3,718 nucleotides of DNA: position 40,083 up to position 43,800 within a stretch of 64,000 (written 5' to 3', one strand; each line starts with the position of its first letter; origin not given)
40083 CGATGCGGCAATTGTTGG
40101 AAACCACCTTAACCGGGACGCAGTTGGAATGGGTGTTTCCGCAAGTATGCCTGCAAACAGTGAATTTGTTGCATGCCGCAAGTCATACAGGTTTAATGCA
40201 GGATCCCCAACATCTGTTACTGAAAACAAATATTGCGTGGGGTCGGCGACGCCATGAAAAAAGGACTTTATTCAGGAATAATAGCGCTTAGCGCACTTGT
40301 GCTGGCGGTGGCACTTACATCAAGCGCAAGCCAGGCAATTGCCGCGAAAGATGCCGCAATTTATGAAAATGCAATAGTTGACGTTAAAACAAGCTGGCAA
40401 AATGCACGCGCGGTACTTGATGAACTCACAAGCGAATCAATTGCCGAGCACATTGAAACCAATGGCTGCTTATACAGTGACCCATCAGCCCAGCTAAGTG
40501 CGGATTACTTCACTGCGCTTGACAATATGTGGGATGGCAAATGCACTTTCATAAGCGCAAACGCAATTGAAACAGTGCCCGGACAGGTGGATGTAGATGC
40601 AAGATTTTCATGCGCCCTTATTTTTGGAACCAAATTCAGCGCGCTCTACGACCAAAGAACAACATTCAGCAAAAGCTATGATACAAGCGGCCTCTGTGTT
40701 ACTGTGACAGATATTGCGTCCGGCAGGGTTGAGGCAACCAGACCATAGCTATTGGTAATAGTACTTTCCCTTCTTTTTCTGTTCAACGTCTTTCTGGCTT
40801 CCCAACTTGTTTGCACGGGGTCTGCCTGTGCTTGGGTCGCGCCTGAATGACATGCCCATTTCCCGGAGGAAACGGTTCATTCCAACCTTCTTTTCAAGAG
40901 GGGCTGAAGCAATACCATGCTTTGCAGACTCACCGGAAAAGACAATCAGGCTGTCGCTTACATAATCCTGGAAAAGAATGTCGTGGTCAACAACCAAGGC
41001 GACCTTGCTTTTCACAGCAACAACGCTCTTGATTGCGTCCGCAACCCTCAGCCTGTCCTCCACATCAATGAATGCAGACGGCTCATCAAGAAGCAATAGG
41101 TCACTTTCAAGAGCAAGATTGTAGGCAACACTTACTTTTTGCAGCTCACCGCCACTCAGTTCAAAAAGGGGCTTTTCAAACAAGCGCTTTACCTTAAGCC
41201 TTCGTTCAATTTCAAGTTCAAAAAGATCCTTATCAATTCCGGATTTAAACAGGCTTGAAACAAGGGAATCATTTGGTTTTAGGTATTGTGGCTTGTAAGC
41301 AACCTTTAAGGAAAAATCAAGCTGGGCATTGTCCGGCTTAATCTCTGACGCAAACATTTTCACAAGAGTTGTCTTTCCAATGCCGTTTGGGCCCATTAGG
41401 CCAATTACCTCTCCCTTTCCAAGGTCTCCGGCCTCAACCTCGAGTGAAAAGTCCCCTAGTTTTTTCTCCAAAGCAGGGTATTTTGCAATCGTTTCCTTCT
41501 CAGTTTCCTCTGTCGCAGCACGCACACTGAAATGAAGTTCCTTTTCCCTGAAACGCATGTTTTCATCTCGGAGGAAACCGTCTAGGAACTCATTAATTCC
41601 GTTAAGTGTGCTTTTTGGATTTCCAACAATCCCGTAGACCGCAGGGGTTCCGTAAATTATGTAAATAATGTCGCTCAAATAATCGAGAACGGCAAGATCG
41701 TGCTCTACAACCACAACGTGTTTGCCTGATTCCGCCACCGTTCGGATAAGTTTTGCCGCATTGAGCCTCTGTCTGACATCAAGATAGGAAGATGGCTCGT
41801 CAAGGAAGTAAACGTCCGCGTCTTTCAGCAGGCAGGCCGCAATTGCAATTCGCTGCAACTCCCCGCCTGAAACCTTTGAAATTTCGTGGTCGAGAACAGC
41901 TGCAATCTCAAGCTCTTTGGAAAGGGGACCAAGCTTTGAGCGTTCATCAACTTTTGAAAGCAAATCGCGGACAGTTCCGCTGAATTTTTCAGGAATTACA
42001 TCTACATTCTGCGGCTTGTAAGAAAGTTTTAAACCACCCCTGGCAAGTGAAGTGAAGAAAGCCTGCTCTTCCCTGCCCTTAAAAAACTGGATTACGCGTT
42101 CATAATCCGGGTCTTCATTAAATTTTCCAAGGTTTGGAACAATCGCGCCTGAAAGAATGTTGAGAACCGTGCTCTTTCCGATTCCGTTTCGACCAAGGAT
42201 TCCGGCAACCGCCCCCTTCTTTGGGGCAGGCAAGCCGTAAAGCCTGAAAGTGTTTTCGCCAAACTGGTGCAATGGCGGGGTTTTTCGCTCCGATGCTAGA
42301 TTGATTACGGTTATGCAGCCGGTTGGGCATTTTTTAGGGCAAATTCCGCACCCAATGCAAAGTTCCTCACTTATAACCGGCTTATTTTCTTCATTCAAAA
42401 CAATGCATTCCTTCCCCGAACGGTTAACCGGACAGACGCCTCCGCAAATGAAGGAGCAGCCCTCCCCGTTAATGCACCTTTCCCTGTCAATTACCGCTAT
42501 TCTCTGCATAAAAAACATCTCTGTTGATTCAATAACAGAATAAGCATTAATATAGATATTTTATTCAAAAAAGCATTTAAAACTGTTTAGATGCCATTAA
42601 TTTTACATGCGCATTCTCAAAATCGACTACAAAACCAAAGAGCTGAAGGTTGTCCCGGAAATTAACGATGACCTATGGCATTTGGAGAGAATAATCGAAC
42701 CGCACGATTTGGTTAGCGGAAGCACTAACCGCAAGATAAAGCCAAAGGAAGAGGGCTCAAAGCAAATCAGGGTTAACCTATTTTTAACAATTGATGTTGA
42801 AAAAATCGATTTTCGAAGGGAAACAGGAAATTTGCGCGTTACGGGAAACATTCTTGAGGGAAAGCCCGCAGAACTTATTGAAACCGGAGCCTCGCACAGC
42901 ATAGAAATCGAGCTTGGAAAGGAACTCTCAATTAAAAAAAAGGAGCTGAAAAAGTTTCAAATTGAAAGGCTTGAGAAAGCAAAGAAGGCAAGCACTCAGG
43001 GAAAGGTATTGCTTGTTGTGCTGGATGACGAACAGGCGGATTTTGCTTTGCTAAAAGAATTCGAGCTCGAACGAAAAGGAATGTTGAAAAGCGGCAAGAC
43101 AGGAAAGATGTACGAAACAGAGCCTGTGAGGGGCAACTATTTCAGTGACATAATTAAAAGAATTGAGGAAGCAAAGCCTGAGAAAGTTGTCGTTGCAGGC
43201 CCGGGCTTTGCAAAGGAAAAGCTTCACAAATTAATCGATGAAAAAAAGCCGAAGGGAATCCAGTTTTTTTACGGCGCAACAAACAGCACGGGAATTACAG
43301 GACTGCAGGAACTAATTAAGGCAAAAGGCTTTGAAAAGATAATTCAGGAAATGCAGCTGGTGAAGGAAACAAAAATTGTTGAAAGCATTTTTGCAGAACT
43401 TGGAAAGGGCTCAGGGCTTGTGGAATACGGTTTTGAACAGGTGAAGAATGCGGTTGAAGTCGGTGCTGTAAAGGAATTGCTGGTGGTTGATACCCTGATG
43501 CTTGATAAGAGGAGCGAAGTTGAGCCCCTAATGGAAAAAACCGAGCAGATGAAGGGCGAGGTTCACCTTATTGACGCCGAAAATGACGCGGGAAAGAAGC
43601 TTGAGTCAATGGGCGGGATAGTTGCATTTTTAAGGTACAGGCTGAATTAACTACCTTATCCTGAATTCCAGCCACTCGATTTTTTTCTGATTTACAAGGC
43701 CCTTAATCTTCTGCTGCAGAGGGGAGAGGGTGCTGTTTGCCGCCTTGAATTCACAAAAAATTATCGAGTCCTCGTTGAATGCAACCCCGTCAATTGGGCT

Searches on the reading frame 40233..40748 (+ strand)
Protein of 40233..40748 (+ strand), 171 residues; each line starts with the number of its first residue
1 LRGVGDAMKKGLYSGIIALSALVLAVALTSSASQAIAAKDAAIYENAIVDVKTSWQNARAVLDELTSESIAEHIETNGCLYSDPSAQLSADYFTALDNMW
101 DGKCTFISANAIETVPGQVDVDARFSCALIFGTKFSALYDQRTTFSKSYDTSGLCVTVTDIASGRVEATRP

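Call 66: search_protein_families(library=pfam, proteins=[window:40233-40748:+], max_evalue=0.01)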
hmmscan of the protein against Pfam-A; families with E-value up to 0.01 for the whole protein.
window:40233-40748:+ (171 aa): 1 family
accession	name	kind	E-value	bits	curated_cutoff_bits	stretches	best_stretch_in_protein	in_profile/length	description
PF25310.1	VG15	-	0.0041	17.8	26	1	31-133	5-107/212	VG15 protein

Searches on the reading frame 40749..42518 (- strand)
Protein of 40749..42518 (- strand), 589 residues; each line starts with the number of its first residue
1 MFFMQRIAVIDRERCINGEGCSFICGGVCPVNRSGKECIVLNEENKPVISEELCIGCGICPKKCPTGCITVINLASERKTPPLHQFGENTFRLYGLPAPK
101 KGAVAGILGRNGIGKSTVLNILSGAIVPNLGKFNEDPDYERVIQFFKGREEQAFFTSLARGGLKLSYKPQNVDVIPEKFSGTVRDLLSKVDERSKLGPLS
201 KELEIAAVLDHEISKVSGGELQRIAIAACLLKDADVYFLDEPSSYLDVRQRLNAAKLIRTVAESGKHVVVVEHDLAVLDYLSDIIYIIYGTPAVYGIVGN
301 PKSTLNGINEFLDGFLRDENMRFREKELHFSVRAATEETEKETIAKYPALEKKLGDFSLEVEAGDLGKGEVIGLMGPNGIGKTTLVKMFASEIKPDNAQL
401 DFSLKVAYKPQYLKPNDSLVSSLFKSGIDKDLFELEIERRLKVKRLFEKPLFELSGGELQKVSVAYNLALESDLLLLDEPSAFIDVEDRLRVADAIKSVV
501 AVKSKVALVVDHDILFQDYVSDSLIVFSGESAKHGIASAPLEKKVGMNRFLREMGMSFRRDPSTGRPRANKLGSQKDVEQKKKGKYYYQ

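Call 22: search_protein_families(library=pfam, proteins=[window:40749-42518:-], max_evalue=0.001)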
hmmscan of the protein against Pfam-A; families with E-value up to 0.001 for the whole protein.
window:40749-42518:- (589 aa): 16 families
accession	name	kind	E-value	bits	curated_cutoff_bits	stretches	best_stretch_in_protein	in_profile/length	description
PF00005.33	ABC_tran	-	1.4e-37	129.8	25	2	100-243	9-136/137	ABC transporter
PF13304.12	AAA_21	-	6.5e-08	33.4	27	0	105-125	2-22/304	AAA domain, putative AbiEii toxin, Type IV TA system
PF14697.11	Fer4_21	-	1.4e-06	28.8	35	1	8-70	1-58/59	4Fe-4S dicluster domain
PF02463.25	SMC_N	-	1.8e-05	24.7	40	0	103-274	25-198/220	RecF/RecN/SMC N terminal domain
PF13191.12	AAA_16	-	2.2e-05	25.5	32.6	0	367-400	22-55/167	AAA ATPase domain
PF13555.12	AAA_29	-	5.8e-05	23.2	27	0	100-135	21-56/61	P-loop containing region of AAA domain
PF13476.12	AAA_23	-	6e-05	24.2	27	0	104-138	21-55/201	AAA domain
PF03193.22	RsgA_GTPase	-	7.9e-05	23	30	0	103-129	107-133/174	RsgA GTPase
PF00037.32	Fer4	-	0.00014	22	21.1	1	47-70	1-24/24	4Fe-4S binding domain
PF05729.18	NACHT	-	0.00022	21.5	26.7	0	371-404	2-36/167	NACHT domain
PF13401.12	AAA_22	-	0.00028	21.6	27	0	372-479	8-92/130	AAA domain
PF25199.1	nSTAND_NTPase5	-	0.00049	20.4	34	0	73-120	12-59/145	Novel STAND NTPase 5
PF20720.3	nSTAND3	-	0.00051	20.2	27.2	0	370-396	18-44/155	Novel STAND NTPase 3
PF12837.12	Fer4_6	-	0.00053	20.3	25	0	46-69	1-24/24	4Fe-4S binding domain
PF00004.35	AAA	-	0.00069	20.5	21.2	0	374-400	3-29/131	ATPase family associated with various cellular activities (AAA)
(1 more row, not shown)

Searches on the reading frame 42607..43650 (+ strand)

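Call 33: search_protein_families(library=pfam, proteins=[window:42607-43650:+], max_evalue=0.01)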
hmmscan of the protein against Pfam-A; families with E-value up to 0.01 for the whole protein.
window:42607-43650:+ (347 aa): 3 families
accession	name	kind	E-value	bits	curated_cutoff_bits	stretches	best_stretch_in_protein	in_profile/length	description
PF03463.20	eRF1_1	-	3.1e-27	95.5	23.8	1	1-125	1-122/123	eRF1 domain 1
PF03465.20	eRF1_3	-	4.3e-21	75.8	25.8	1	252-346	2-106/106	eRF1 domain 3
PF03464.20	eRF1_2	-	0.00012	22.8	27.1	1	136-244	4-129/133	eRF1 domain 2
